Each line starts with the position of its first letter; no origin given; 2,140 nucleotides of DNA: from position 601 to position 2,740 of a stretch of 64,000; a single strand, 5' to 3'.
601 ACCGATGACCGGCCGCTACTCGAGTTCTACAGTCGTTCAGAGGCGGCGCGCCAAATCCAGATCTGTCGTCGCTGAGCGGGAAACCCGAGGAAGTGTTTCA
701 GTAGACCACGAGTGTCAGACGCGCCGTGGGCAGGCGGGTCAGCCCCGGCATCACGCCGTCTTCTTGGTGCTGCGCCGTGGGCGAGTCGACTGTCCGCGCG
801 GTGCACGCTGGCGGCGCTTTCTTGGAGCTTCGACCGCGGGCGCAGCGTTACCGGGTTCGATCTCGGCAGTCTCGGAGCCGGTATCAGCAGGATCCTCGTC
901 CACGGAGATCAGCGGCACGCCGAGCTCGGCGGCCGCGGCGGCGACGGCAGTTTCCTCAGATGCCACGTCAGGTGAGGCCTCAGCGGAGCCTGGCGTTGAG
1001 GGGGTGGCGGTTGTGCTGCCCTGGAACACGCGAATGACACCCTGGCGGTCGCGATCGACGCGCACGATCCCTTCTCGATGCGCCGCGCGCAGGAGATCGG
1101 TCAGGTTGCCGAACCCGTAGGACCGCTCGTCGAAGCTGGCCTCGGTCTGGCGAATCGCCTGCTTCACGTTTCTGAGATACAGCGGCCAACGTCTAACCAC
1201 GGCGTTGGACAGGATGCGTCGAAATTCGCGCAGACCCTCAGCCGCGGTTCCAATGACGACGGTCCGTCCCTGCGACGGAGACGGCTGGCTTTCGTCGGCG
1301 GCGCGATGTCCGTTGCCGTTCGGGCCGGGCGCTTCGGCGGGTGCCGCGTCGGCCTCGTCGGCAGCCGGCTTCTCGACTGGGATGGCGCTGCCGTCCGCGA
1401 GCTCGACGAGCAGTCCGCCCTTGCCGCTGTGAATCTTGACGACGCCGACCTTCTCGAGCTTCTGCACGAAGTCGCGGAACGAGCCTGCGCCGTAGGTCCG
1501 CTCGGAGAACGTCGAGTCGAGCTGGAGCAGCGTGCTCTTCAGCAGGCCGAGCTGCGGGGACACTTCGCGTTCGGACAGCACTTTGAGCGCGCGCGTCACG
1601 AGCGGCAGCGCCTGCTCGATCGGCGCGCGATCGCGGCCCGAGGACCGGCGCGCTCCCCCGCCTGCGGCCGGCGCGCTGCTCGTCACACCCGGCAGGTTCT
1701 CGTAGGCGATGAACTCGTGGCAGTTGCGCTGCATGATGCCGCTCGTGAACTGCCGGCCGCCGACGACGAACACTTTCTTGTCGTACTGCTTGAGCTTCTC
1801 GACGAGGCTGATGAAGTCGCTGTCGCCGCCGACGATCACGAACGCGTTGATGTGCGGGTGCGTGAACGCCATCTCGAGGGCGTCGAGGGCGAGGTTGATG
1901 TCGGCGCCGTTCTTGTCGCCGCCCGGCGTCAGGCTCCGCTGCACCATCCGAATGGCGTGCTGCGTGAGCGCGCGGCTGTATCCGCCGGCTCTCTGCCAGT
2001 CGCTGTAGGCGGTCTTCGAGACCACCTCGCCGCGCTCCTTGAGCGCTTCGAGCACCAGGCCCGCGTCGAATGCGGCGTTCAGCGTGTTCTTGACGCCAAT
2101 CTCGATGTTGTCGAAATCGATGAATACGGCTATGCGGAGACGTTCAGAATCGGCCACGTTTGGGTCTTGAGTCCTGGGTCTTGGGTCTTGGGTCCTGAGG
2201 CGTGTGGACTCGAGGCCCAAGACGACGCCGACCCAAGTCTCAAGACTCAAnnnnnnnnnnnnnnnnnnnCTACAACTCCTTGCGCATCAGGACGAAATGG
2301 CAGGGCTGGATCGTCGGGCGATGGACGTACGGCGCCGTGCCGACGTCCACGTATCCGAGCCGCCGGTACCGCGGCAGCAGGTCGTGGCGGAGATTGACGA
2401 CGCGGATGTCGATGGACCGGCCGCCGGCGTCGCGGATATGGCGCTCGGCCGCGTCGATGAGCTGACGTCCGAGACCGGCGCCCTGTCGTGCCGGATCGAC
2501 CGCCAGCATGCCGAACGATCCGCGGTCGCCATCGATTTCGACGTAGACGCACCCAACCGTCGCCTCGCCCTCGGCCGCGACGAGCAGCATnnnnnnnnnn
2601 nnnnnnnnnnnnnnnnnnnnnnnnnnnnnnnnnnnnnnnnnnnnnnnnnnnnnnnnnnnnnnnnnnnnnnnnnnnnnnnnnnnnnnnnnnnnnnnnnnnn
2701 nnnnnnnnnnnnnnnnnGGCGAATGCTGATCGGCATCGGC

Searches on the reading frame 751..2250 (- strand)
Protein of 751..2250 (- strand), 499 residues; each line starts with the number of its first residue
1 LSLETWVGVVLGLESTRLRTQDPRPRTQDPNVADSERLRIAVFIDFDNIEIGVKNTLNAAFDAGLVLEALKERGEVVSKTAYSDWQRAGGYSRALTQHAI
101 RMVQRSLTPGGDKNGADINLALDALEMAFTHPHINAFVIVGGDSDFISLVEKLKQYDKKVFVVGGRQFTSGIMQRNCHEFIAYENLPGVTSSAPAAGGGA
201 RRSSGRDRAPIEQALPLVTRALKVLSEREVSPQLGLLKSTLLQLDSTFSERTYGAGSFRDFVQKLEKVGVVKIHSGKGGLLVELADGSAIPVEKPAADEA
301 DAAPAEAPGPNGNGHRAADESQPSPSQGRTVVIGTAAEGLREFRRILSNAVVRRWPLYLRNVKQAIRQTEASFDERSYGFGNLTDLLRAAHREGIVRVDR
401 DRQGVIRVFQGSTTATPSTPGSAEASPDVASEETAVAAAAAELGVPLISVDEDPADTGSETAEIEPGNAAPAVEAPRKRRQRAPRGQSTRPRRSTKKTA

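Call 11: search_protein_families(library=pfam, proteins=[window:751-2250:-])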
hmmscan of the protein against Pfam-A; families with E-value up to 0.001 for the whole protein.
window:751-2250:- (499 aa): 2 families
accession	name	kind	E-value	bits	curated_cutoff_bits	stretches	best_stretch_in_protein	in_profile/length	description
PF01936.24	NYN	-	3.7e-31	109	24.2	1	39-183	1-144/145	NYN domain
PF12872.13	OST-HTH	-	8.6e-12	45.2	23.8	1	357-406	21-69/71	OST-HTH/LOTUS domain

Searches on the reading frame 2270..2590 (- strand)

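Call 25: search_protein_families(library=pfam, proteins=[window:2270-2590:-], max_evalue=0.01)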
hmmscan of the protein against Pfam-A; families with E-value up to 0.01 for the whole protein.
window:2270-2590:- (106 aa): 5 families
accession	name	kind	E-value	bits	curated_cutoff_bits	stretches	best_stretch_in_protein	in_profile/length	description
PF13508.13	Acetyltransf_7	-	1.1e-11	45.4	27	1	3-81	6-83/84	Acetyltransferase (GNAT) domain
PF13673.13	Acetyltransf_10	-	5.5e-11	43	23.6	1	2-85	33-112/128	Acetyltransferase (GNAT) domain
PF00583.31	Acetyltransf_1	-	2.8e-10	40.9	20.7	1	3-80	36-116/116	Acetyltransferase (GNAT) family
PF08445.16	FR47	-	0.00028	21.2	22.1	1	21-59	19-57/86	FR47-like protein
PF14542.12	Acetyltransf_CG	-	0.0014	19.2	30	1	13-56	14-57/80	GCN5-related N-acetyl-transferase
